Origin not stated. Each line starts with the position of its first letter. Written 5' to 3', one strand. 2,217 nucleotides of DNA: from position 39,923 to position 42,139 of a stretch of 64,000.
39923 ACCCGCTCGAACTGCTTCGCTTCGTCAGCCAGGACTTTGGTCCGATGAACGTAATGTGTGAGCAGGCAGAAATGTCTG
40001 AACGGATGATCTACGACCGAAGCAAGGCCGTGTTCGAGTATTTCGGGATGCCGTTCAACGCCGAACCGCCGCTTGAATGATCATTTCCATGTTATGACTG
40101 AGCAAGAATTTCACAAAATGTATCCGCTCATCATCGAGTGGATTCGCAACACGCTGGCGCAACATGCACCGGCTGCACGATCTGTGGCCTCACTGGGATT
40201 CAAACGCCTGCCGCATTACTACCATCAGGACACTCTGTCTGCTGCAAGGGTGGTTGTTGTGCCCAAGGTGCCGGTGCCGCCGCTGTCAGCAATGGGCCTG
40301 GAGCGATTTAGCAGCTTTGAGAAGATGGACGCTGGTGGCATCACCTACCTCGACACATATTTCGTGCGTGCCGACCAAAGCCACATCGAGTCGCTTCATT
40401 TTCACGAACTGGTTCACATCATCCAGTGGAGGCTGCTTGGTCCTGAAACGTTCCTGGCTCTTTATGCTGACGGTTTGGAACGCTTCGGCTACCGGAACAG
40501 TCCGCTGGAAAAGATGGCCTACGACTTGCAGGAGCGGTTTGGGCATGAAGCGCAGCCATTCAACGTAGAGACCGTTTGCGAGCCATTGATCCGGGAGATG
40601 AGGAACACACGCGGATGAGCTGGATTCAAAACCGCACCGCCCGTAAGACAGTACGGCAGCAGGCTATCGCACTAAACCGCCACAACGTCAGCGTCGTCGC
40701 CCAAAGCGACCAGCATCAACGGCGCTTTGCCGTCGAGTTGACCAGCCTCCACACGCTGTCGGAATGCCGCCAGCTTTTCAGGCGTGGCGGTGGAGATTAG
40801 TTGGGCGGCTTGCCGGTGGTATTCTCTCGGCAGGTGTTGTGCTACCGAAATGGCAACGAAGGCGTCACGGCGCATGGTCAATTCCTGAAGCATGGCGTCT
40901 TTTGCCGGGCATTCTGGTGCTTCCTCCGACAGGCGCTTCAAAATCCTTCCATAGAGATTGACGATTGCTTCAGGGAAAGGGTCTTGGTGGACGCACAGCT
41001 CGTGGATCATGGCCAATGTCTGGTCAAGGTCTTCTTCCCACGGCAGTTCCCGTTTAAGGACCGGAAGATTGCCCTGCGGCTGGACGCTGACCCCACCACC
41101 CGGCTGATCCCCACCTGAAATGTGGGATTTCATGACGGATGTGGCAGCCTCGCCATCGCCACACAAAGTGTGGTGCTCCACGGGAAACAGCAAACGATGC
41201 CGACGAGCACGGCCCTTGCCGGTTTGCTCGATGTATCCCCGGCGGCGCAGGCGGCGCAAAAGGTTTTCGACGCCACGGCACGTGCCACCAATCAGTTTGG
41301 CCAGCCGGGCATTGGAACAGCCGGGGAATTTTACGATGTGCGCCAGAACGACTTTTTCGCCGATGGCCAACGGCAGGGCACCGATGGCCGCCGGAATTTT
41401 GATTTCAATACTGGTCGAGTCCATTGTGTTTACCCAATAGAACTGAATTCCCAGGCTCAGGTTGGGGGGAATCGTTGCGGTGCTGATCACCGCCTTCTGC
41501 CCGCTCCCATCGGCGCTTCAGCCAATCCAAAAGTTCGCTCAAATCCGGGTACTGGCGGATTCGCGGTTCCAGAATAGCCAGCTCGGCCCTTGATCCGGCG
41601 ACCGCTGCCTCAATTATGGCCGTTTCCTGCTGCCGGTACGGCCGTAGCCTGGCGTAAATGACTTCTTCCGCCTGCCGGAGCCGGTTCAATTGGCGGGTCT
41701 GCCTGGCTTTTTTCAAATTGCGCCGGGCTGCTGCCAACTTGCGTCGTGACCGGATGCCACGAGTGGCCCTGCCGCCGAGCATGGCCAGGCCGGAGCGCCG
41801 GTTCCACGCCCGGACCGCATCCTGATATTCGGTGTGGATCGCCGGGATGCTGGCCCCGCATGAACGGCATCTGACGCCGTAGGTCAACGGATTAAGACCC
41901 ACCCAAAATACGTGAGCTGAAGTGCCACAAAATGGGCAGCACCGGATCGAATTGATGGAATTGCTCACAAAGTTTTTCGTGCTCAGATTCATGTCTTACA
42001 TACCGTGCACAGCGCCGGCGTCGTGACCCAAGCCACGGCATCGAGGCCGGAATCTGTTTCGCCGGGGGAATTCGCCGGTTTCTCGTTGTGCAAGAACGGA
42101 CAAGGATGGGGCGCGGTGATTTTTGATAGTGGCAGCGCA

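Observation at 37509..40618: Second copy of the ~170-aa protein, again flanked by HExxH proteins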

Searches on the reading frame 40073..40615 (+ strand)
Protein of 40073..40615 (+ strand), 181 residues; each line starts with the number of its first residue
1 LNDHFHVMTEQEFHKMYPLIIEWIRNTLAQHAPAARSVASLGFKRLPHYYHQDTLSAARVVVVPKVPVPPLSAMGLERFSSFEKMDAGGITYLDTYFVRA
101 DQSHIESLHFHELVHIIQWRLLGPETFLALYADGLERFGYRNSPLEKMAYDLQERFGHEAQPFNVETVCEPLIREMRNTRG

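Call 4: search_protein_families(library=pfam, proteins=[window:40073-40615:+], max_evalue=0.1)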
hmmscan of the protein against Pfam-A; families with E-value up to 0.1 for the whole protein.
window:40073-40615:+ (181 aa): 0 families

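Call 8: search_protein_families(library=ncbifam, proteins=[window:40073-40615:+], max_evalue=0.1)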
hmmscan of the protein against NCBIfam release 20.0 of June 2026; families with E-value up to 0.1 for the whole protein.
window:40073-40615:+ (181 aa): 0 families

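Call 9: search_protein_families(library=padloc, proteins=[window:40073-40615:+], max_evalue=0.1)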
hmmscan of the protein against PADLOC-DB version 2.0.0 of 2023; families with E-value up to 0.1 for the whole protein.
window:40073-40615:+ (181 aa): 0 families

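Call 10: search_protein_families(library=phrogs, proteins=[window:40073-40615:+], max_evalue=0.1)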
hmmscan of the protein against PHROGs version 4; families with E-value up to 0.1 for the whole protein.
window:40073-40615:+ (181 aa): 1 family
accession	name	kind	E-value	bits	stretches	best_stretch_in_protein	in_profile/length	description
phrog_37302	-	unknown function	0.083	14.4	0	91-149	34-92/98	-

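Call 38: find_homologous_proteins(query=window:40073-40615:+, max_evalue=0.001)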
Query window:40073-40615:+ (181 aa): 1411 proteins with E <= 0.001 among 1456 candidates; the best 120 are listed.
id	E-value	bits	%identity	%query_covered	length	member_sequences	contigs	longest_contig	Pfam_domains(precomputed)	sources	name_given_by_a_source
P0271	1.6e-101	356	90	96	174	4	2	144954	-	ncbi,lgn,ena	-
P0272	2.1e-97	342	92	92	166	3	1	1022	-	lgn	-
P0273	1.7e-93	330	84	96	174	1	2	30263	-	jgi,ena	jgi:hypothetical protein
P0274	6.7e-91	321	79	95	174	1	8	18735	-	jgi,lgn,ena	jgi:hypothetical protein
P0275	1.2e-88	314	78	96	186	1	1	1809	-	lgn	-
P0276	9.2e-87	308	78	95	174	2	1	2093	-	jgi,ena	-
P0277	1.2e-85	304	80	92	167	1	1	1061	-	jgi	-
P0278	5.0e-84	299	75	96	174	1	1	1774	-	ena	-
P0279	6.0e-83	295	75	94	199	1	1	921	-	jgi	jgi:hypothetical protein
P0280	1.0e-81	291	77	93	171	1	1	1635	-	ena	-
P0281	1.8e-81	290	75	94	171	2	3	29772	-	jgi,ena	jgi:hypothetical protein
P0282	2.1e-81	290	75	93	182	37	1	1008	-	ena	-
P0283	5.8e-81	289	74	94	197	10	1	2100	-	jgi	jgi:hypothetical protein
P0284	6.5e-81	289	74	93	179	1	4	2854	-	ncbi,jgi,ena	-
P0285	2.2e-80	287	75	93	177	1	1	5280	-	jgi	jgi:hypothetical protein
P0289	3.5e-80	286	75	93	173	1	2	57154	-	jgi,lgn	jgi:hypothetical protein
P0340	4.8e-75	269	68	94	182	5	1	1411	-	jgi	jgi:hypothetical protein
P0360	6.1e-74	266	69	93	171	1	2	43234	-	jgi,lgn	jgi:hypothetical protein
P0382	3.1e-72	260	69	90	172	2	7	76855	-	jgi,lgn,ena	jgi:hypothetical protein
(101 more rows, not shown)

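Call 40: find_encoding_contigs(protein=P0382, flank=4000, max_places=3)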
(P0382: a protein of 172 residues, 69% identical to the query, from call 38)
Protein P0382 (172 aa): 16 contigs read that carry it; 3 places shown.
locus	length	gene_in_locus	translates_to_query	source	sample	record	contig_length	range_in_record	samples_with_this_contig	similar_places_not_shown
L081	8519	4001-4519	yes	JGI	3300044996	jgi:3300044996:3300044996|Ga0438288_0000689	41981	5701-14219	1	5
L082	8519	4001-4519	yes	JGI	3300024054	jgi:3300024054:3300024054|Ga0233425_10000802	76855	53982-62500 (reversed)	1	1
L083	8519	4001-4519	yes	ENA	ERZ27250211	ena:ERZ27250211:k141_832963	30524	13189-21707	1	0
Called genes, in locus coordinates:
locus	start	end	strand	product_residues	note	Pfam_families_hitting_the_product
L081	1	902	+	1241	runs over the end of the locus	PF01590:GAF, PF13185:GAF_2, PF13492:GAF_3, PF01590:GAF, PF13185:GAF_2, PF13492:GAF_3 (weak), PF00512:HisKA, PF02518:HATPase_c, +2 more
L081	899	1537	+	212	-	PF00072:Response_reg, PF00196:GerE, PF08281:Sigma70_r4_2 (weak)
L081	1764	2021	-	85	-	-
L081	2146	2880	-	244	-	PF01844:HNH (weak), PF13395:HNH_4 (weak)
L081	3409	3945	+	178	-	-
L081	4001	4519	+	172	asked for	-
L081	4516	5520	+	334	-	PF04909:Amidohydro_2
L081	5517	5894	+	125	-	PF13451:zf_Tbcl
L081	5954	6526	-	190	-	PF00857:Isochorismatase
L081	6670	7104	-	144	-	-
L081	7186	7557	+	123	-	-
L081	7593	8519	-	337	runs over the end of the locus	PF00561:Abhydrolase_1 (weak), PF08840:BAAT_C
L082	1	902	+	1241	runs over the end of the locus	PF01590:GAF, PF13185:GAF_2, PF13492:GAF_3, PF01590:GAF, PF13185:GAF_2, PF13492:GAF_3 (weak), PF00512:HisKA, PF02518:HATPase_c, +2 more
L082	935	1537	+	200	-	PF00072:Response_reg, PF00196:GerE, PF08281:Sigma70_r4_2 (weak)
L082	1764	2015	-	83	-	-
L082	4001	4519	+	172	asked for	-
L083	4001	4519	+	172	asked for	-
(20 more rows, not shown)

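Call 41: find_encoding_contigs(protein=P0289, flank=4000, max_places=2)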
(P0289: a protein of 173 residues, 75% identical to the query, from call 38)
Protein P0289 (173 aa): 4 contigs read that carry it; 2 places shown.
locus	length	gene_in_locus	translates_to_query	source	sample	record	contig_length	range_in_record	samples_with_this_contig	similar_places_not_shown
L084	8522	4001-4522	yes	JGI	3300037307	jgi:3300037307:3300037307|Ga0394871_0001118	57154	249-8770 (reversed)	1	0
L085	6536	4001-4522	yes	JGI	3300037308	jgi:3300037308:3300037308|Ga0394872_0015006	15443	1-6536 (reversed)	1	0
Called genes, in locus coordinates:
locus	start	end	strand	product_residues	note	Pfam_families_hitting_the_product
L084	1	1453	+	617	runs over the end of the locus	PF09369:MZB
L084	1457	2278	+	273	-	PF13091:PLDc_2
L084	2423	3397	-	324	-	PF12694:cpYpsA, PF22014:DUF6932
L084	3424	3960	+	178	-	-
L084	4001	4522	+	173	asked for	-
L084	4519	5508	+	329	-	PF04909:Amidohydro_2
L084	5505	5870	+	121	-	-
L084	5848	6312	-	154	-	PF01986:DUF123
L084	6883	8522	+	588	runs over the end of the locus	-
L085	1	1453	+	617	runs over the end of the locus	PF09369:MZB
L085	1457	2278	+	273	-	PF13091:PLDc_2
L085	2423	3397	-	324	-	PF12694:cpYpsA, PF22014:DUF6932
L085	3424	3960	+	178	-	-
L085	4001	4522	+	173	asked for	-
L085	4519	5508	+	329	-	PF04909:Amidohydro_2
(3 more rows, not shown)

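Call 42: find_encoding_contigs(protein=P0360, flank=4000, max_places=2)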
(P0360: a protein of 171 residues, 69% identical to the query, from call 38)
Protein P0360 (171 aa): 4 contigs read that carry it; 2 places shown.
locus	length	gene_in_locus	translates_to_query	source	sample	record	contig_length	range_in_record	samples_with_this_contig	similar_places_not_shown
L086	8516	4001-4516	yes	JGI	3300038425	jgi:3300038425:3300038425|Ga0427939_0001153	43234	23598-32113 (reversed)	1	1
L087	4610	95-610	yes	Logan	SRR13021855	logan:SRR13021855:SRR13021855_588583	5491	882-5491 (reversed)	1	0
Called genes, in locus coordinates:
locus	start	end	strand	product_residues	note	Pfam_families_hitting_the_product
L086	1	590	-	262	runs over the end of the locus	PF02086:MethyltransfD12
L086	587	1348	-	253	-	PF02195:ParB_N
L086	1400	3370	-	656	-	PF23914:TPR_CcmH_CycH (faint), PF24575:TPR_Slam (faint), PF00515:TPR_1 (faint), PF07719:TPR_2 (faint), PF13174:TPR_6 (faint), PF13424:TPR_12 (weak), PF13414:TPR_11, PF14559:TPR_19 (weak), +6 more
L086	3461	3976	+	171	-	-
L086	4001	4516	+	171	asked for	-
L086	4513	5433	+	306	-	PF02146:SIR2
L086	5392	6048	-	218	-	-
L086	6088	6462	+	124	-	-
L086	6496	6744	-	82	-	-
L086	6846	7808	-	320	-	PF00149:Metallophos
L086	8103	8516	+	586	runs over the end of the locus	PF13385:Laminin_G_3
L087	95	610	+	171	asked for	-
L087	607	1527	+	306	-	PF02146:SIR2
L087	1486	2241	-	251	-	-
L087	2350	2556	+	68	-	-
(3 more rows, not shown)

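Call 44: search_solved_structures(query=A3, max_evalue=10, show_alignments=2)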
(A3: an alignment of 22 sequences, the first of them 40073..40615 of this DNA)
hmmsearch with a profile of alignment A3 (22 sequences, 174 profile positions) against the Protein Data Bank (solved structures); distinct sequences matched with E-value up to 10: 3.
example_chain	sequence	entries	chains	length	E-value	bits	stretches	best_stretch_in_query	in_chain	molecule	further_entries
4aqi_A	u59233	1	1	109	0.28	14.4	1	58-108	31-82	PROTEIN S100-A7A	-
9rku_A1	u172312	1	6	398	0.88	12.8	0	64-96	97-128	Putative tail biosynthetic protein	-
4wr3_A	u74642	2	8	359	1.7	11.9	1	61-108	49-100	Alanine racemase, biosynthetic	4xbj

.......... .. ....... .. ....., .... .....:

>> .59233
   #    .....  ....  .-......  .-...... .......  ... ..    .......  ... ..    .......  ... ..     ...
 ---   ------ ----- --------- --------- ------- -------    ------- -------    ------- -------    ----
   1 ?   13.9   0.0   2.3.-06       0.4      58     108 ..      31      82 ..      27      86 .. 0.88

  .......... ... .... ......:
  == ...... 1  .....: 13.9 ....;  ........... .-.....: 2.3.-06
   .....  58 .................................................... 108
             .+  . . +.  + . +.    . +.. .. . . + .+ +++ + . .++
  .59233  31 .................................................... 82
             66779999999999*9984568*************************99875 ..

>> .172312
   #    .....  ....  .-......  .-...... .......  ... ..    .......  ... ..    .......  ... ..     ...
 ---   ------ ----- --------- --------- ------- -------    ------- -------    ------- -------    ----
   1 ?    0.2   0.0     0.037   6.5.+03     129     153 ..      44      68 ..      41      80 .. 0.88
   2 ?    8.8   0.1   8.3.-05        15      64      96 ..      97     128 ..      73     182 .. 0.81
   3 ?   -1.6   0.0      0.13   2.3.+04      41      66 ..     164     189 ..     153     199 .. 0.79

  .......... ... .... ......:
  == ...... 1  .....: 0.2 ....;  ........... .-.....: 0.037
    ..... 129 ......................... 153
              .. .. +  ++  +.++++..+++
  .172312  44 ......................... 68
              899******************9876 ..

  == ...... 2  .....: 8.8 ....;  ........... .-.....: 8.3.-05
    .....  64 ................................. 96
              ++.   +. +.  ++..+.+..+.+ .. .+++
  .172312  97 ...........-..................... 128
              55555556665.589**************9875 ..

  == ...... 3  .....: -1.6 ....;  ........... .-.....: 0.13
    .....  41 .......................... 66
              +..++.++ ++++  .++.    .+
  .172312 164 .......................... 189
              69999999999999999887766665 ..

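Call 51: find_related_loci(query=A3, collection=metagenome_contigs, flank=4000)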
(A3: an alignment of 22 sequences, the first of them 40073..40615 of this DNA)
Query A3 (181 aa) in metagenome_contigs; peptide patterns used: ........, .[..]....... (x = any residue, [..] = any of these).
600 stretches matched a pattern (row limit reached: there are more); 533 encode a relative of the query (tblastn E <= 1e-3); the best 80 are kept; 80 distinct loci.
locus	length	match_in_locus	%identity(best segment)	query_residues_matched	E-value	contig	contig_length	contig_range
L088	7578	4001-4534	77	2-179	2e-97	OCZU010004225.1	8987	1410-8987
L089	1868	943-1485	83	1-181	4e-98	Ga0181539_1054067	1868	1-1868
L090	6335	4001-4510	74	7-176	9e-88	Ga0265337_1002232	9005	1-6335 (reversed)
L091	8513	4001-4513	75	8-178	2e-87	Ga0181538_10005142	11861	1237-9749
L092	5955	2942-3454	75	8-178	2e-87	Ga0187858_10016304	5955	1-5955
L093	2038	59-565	72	8-176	1e-87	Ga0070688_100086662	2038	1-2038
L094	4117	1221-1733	73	8-178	4e-84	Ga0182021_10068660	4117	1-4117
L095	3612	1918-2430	73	8-178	2e-84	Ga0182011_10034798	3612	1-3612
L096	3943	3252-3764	73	8-178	3e-84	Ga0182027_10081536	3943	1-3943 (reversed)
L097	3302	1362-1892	71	5-181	8e-85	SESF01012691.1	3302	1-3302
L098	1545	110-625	70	7-178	1e-87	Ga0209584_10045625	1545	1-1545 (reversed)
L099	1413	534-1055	70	8-181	3e-88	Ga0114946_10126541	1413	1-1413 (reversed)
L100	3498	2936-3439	70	8-175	1e-81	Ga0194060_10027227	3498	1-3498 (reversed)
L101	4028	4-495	73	15-178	1e-80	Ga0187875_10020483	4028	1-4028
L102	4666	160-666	69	8-176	6e-80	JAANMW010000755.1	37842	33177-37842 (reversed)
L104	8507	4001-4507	69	8-176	5e-78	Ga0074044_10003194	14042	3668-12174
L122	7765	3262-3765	72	8-175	9e-74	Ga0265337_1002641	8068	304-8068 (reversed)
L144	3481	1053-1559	67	8-176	9e-68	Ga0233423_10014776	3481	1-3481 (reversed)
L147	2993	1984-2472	71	8-170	2e-67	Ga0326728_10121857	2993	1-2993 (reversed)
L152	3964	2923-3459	59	3-181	1e-65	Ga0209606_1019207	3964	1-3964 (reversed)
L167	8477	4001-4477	60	8-166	1e-61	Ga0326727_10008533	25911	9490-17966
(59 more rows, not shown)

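Call 73: search_protein_families(library=pfam, proteins=[L081:3409-3942:+, L122:4874-5785:+, L088:3172-4002:+, L090:2392-4008:+, L147:989-1822:+, L144:145-1011:+, L152:954-2249:+, L152:2459-2938:+, L167:799-3984:+, L104:3132-3650:-], max_evalue=0.01)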
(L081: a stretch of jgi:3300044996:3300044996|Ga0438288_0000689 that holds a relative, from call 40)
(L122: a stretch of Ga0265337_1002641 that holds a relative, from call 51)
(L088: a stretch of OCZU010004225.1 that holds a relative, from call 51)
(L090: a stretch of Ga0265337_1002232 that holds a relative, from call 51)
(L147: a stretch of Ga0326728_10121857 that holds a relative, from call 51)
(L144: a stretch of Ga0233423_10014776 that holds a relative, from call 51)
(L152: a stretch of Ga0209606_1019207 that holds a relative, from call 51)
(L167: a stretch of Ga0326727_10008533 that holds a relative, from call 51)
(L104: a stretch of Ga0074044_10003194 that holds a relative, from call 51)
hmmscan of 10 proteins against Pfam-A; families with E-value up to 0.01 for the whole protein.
L081:3409-3942:+ (178 aa): 0 families

L122:4874-5785:+ (304 aa): 2 families
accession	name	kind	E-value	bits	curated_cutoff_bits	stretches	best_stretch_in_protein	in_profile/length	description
PF06685.17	DUF1186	-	6.8e-66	222.8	22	1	1-240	1-246/247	Protein of unknown function (DUF1186)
PF02810.21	SEC-C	-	3e-10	40.2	20.4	1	285-303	1-19/19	SEC-C motif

L088:3172-4002:+ (277 aa): 0 families

L090:2392-4008:+ (539 aa): 0 families

L147:989-1822:+ (278 aa): 0 families

L144:145-1011:+ (289 aa): 4 families
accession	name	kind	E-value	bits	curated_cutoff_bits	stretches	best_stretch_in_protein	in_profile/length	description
PF04471.18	Mrr_cat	-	4.3e-30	104.6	21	1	90-200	1-114/115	Restriction endonuclease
PF01396.24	Zn_ribbon_Top1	-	2.9e-09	37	32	1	252-287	4-34/39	Topoisomerase DNA binding C4 zinc finger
PF22722.2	NA-iREase1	-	9.1e-08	32.5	27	1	119-199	21-106/106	NACHT-associated inactive Restriction Endonuclease 1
PF06839.17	Zn_ribbon_GRF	-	0.00012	22.5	25.9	1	250-280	1-31/45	GRF zinc finger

L152:954-2249:+ (432 aa): 1 family
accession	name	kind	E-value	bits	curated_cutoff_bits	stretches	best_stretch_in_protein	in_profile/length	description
PF24463.1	DUF7577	-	0.0064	16.5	28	0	406-420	11-25/27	Domain of unknown function (DUF7577)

L152:2459-2938:+ (160 aa): 0 families

L167:799-3984:+ (1062 aa): 11 families
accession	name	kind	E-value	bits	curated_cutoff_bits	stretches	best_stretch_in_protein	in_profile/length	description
PF13086.12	AAA_11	-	1.8e-31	110.3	27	2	407-541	119-256/257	AAA domain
PF13087.12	AAA_12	-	6e-26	91.7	27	1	561-761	7-194/195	AAA domain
PF01396.24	Zn_ribbon_Top1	-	9.7e-15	54.5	32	1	977-1013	1-37/39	Topoisomerase DNA binding C4 zinc finger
PF13604.12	AAA_30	-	3.3e-13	50.3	27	2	182-239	2-61/191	AAA domain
PF13245.12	AAA_19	-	6.3e-11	43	25.1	2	186-238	1-55/134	AAA domain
PF13091.12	PLDc_2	-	9.9e-11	42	27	1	836-950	4-120/132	PLD-like domain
PF13361.12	UvrD_C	-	0.00014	21.8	25.6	1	690-759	281-347/350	UvrD-like helicase C-terminal domain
PF04851.21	ResIII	-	0.00034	21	22.5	0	182-246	4-75/164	Type III restriction enzyme, res subunit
PF05127.21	NAT10_TcmA_helicase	-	0.00041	20.7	22.7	0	201-250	2-52/176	RNA cytidine acetyltransferase NAT10/TcmA, helicase domain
PF13538.12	UvrD_C_2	-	0.0022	18.2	27.4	0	698-716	3-21/52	UvrD-like helicase C-terminal domain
PF01443.25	Viral_helicase1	-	0.0027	18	21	0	485-538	46-100/228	Viral superfamily 1 RNA helicase core domain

L104:3132-3650:- (173 aa): 4 families
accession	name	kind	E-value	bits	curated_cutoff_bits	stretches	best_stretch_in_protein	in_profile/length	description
PF13899.12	Thioredoxin_7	-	1.9e-10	41.2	27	1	29-116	6-82/83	Thioredoxin-like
PF03190.21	Thioredox_DsbH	-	1.1e-06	29.1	27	1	32-124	29-118/163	Protein of unknown function, DUF255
PF00085.26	Thioredoxin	-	0.00091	19.6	23.5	1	37-63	15-41/103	Thioredoxin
PF13098.12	Thioredoxin_2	-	0.0016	19.2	27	1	36-118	1-85/104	Thioredoxin-like domain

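Call 100: find_related_loci(query=A3, collection=viral_contigs, flank=5000)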
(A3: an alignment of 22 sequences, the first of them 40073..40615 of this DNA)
Query A3 (181 aa) in viral_contigs; peptide patterns used: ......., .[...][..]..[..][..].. (x = any residue, [..] = any of these).
106 stretches matched a pattern, but none encodes a relative of the query by tblastn (E <= 1e-3).

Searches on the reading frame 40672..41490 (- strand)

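Call 4: search_protein_families(library=pfam, proteins=[window:40672-41490:-], max_evalue=0.1)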
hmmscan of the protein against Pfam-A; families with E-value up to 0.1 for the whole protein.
window:40672-41490:- (272 aa): 2 families
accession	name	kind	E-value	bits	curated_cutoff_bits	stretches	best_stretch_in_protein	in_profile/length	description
PF13545.12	HTH_Crp_2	-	0.0087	16.4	27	1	58-92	23-57/70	Crp-like helix-turn-helix domain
PF12793.13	SgrR_N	-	0.032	15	24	1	62-110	24-73/115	Sugar transport-related sRNA regulator N-term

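Call 8: search_protein_families(library=ncbifam, proteins=[window:40672-41490:-], max_evalue=0.1)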
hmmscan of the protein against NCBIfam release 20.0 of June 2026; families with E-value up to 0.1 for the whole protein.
window:40672-41490:- (272 aa): 1 family
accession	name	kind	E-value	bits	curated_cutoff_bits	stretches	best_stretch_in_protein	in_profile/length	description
NF045593.1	bilirub_TF_BilQ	equivalog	0.09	12.5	125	0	47-101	34-88/135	bilirubin utilization transcriptional regulator BilQ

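Call 9: search_protein_families(library=padloc, proteins=[window:40672-41490:-], max_evalue=0.1)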
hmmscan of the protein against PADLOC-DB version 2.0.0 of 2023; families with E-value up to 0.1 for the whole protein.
window:40672-41490:- (272 aa): 3 families
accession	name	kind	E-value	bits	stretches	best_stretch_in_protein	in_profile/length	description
PDLC01850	CARF3--CARF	-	0.00019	19.4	1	45-95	147-197/209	-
PDLC01879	CARF3--CARF_TM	-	0.028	12.1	1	53-94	165-206/222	-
PDLC01434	CasR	-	0.036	11.9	1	35-94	124-178/191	"CAS-I,CAS-II,CAS-III,CAS-IV,CAS-V,CAS-VI; associated_signaling"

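Call 10: search_protein_families(library=phrogs, proteins=[window:40672-41490:-], max_evalue=0.1)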
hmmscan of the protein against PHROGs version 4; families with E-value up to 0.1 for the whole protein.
window:40672-41490:- (272 aa): 4 families
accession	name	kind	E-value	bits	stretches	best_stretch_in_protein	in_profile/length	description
phrog_2880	-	DNA, RNA and nucleotide metabolism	0.00046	20.3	1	26-98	11-94/459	replication initiation protein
phrog_345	-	DNA, RNA and nucleotide metabolism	0.025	15.3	1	58-98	68-108/297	replication initiation O-like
phrog_270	-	DNA, RNA and nucleotide metabolism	0.027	14.8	1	45-118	49-129/383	replication initiation protein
phrog_1123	-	unknown function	0.033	15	1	23-95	10-84/112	-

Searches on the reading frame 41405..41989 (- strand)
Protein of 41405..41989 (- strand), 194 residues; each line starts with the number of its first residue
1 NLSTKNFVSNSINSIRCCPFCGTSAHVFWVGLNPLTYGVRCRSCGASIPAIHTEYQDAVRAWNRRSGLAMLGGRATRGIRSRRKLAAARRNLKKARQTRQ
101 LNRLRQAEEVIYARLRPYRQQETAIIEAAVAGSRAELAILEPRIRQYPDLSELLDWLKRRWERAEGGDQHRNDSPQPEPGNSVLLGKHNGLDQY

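Call 25: search_protein_families(library=pfam, proteins=[window:41405-41989:-], max_evalue=1)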
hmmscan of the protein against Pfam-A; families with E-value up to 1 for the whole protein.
window:41405-41989:- (194 aa): 5 families
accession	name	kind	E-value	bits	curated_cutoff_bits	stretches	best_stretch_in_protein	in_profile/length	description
PF14354.12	Lar_restr_allev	-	1.7e-07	31.8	28.6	1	18-65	6-57/58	Restriction alleviation protein Lar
PF01039.27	Carboxyl_trans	-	0.013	14.5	22.3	1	39-134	375-466/493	Carboxyl transferase domain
PF01258.23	zf-dskA_traR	-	0.056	13.9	24.9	1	36-49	2-14/36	Prokaryotic dksA/traR C4-type zinc finger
PF24463.1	DUF7577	-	0.065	13.3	28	1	38-50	2-14/27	Domain of unknown function (DUF7577)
PF11682.14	Zn_ribbon_11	-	0.77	9.9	24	0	16-26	19-29/37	Probable zinc-ribbon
